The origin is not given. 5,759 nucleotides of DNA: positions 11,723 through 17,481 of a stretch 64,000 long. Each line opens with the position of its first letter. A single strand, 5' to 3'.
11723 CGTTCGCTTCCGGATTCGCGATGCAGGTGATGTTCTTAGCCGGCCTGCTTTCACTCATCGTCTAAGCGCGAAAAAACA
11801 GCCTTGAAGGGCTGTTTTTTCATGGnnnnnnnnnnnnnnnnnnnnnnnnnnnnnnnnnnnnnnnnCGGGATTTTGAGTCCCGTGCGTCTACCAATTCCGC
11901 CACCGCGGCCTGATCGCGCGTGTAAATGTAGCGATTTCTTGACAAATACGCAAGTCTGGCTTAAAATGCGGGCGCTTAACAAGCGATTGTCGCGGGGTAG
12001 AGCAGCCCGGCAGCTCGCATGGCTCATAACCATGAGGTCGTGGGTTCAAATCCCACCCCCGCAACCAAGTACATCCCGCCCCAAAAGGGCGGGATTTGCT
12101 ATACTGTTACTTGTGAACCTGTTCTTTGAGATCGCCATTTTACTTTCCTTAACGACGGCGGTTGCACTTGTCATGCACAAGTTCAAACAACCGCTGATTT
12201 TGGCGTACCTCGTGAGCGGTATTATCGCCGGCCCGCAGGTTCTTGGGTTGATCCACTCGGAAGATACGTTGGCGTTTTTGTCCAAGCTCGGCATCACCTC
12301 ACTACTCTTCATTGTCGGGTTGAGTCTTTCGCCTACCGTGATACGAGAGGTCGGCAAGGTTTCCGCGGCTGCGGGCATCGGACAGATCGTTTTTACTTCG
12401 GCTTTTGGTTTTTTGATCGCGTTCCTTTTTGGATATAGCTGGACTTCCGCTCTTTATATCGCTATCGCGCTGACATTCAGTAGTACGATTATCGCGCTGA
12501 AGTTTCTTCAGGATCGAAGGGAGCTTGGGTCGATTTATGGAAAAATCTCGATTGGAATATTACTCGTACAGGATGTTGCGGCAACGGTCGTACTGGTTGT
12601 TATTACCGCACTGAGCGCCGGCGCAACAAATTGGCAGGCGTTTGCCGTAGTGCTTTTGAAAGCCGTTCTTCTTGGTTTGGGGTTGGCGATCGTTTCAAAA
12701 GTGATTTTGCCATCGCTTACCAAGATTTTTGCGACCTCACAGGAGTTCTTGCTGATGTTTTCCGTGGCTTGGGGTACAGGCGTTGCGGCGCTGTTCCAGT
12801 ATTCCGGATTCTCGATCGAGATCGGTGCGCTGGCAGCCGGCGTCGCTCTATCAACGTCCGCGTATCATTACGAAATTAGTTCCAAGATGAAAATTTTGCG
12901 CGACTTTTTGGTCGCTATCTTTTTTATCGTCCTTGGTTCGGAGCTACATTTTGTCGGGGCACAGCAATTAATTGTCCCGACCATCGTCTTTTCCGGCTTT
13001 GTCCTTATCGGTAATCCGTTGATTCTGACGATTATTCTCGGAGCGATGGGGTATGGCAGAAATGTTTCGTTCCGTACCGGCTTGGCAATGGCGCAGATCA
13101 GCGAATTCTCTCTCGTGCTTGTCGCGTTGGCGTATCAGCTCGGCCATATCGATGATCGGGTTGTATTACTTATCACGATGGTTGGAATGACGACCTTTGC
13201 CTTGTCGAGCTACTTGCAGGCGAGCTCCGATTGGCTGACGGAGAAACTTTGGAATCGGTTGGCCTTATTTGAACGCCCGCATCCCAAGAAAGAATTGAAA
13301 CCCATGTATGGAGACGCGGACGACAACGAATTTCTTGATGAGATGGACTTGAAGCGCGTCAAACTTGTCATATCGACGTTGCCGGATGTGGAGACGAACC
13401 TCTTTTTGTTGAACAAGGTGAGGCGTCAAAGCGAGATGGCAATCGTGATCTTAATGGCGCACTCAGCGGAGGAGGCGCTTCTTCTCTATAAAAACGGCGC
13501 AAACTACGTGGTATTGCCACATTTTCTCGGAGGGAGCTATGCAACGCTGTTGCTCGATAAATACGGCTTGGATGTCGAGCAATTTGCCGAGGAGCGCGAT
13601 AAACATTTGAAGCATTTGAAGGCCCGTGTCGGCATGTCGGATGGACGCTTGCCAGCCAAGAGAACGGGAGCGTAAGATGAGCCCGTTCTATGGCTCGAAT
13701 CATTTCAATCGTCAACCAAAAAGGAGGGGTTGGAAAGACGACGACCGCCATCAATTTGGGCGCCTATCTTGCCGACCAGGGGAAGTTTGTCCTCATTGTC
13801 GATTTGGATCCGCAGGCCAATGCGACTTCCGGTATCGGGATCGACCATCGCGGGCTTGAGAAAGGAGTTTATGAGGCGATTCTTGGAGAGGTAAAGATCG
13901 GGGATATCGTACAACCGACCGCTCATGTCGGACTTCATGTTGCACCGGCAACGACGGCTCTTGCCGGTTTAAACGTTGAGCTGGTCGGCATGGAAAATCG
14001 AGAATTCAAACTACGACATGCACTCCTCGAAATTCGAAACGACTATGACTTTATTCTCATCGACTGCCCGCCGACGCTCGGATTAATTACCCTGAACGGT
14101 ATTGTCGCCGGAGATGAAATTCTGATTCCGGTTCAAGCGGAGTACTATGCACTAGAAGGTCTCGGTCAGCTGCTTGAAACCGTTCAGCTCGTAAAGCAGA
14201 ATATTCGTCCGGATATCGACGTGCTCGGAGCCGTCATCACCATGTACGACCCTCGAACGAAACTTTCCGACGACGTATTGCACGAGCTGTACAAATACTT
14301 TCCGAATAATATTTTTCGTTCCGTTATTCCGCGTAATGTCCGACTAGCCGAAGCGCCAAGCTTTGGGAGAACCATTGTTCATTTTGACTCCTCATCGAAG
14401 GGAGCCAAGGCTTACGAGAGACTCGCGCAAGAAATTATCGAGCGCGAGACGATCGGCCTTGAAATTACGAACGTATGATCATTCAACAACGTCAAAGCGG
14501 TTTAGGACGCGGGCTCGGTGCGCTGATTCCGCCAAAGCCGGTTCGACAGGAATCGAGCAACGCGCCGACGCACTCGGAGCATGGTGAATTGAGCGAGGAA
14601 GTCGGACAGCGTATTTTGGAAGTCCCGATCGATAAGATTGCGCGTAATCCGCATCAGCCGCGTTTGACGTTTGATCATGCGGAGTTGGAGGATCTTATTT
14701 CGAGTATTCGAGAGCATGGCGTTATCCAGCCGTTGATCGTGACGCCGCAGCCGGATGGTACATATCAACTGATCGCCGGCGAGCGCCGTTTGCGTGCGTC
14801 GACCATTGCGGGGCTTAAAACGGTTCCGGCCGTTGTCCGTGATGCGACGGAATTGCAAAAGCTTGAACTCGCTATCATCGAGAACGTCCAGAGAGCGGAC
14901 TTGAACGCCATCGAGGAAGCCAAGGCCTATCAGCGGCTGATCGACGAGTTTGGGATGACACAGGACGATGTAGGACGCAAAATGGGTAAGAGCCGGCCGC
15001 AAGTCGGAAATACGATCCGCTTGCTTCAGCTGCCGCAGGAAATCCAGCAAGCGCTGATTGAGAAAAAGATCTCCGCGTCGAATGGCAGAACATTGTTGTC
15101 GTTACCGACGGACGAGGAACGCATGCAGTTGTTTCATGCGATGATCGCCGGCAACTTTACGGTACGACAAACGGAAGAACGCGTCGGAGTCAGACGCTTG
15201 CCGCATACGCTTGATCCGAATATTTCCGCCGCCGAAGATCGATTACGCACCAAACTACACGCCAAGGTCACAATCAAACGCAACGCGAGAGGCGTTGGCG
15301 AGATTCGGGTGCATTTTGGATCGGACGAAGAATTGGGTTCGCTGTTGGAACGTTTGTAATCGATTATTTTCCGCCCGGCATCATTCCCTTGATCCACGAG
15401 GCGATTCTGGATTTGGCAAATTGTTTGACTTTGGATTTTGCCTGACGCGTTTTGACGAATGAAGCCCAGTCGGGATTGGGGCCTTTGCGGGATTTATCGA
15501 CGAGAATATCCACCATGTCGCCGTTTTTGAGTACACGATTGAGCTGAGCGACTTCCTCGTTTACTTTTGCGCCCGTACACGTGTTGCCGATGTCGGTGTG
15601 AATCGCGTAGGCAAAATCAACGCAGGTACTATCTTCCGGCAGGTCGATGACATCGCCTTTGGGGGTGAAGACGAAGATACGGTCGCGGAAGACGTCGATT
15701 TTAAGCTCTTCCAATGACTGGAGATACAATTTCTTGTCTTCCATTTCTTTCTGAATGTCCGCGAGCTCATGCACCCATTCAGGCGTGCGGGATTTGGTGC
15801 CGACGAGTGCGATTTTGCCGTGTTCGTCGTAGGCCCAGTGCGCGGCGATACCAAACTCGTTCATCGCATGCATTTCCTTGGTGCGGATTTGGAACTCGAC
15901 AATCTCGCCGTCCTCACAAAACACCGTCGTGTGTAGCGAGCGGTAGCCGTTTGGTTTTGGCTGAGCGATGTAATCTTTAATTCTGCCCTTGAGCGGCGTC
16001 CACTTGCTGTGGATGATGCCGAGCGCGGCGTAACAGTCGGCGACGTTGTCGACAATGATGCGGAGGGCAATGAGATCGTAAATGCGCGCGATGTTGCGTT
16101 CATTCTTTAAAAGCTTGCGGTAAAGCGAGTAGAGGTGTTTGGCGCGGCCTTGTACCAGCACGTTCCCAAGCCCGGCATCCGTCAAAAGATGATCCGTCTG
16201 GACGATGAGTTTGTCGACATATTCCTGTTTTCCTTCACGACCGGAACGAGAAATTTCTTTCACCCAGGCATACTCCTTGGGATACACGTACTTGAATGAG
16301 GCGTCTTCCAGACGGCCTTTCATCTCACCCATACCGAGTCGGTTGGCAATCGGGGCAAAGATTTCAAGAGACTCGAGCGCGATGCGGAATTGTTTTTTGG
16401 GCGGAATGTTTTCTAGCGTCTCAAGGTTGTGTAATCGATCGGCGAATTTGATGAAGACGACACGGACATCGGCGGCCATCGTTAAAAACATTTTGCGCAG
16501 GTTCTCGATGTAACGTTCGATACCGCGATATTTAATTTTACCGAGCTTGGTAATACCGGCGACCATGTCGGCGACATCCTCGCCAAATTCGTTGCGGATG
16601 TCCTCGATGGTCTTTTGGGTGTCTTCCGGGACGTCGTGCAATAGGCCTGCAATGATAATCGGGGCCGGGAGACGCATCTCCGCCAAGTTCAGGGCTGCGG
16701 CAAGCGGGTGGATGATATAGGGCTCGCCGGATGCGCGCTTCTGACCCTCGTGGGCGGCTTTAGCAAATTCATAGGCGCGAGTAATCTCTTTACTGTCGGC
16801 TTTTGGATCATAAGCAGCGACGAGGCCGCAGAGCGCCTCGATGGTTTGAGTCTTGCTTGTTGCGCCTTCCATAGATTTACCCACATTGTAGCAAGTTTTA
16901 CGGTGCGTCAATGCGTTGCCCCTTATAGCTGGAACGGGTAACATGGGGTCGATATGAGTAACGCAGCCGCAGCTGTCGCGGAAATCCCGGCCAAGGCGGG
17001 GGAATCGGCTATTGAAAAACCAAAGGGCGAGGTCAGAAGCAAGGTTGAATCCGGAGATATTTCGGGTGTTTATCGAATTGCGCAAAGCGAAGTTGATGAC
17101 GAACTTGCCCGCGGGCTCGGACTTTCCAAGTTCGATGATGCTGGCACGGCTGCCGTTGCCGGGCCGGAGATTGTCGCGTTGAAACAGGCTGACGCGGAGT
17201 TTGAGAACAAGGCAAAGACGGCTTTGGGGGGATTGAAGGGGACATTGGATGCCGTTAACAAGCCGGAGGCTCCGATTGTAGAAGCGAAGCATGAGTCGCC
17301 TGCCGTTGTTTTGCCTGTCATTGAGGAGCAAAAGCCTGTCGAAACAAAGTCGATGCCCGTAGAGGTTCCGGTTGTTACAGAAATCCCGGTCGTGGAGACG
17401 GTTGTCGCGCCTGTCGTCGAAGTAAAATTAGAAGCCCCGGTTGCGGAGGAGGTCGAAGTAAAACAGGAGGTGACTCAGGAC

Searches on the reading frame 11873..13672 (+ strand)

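Call 98: search_protein_families(library=pfam, proteins=[window:11873-13672:+], max_evalue=0.00001)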
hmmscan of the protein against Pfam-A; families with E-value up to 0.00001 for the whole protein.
window:11873-13672:+ (600 aa): 2 families
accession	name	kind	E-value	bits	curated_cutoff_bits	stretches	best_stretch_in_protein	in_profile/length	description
PF00999.27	Na_H_Exchanger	-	2e-49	168.9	26.2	1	92-444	3-369/375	Sodium/hydrogen exchanger, transmembrane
PF02254.24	TrkA_N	-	9e-11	42.6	23.8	1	474-549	41-116/116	TrkA-N domain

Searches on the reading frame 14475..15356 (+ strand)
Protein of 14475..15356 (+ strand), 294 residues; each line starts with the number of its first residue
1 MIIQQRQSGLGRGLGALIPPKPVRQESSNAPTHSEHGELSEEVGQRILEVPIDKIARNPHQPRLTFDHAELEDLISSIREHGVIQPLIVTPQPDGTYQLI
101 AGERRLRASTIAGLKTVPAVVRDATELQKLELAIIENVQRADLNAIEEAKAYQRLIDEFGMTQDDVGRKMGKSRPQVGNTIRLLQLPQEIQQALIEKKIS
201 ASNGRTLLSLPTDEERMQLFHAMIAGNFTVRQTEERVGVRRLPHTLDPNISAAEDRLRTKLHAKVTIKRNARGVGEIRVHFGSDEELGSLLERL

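Call 98: search_protein_families(library=pfam, proteins=[window:14475-15356:+], max_evalue=0.00001)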
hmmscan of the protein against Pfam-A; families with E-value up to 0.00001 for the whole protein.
window:14475-15356:+ (294 aa): 3 families
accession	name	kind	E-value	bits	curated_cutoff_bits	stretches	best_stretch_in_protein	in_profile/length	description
PF17762.8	HTH_ParB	-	7.1e-34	116.5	22.6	1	142-237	2-97/102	ParB HTH domain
PF02195.25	ParB_N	-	1.7e-32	111.8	26.3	1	46-139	2-95/95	ParB N-terminal domain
PF23552.2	ParB_C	-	1e-10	41.3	23.8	1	247-294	2-49/50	ParB dimerisation domain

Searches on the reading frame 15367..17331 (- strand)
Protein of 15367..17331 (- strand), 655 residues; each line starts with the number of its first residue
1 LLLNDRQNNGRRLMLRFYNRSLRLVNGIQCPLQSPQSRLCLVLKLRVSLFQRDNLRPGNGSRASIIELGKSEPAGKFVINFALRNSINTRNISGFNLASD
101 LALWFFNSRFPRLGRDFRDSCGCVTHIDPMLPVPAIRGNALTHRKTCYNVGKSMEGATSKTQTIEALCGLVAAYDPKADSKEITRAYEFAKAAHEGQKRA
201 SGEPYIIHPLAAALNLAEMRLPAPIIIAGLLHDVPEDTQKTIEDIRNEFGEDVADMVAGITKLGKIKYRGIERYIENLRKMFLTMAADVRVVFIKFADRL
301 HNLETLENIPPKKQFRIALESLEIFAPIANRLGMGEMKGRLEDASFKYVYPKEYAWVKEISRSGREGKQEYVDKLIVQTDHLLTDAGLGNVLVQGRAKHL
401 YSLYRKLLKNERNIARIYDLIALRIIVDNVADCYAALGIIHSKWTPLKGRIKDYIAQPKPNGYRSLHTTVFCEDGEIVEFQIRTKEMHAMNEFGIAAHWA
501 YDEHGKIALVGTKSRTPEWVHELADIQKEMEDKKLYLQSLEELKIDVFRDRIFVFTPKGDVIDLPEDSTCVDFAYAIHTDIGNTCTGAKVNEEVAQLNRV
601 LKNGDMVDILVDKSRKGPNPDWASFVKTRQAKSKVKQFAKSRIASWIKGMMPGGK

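Call 15: search_protein_families(library=pfam, proteins=[window:15367-17331:-], max_evalue=0.001)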
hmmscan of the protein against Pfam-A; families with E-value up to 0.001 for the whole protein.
window:15367-17331:- (655 aa): 4 families
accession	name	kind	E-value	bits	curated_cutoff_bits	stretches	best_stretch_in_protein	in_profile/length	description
PF13328.12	HD_4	-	9.8e-46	155.8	27.2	1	186-334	1-155/156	HD domain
PF04607.23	RelA_SpoT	-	1.3e-39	135.4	27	1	395-505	1-112/113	Region found in RelA / SpoT proteins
PF02824.27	TGS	-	5.7e-22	78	22.2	1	552-610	1-59/60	TGS domain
PF01966.28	HD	-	3.1e-08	34.3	22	1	205-302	1-115/116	HD domain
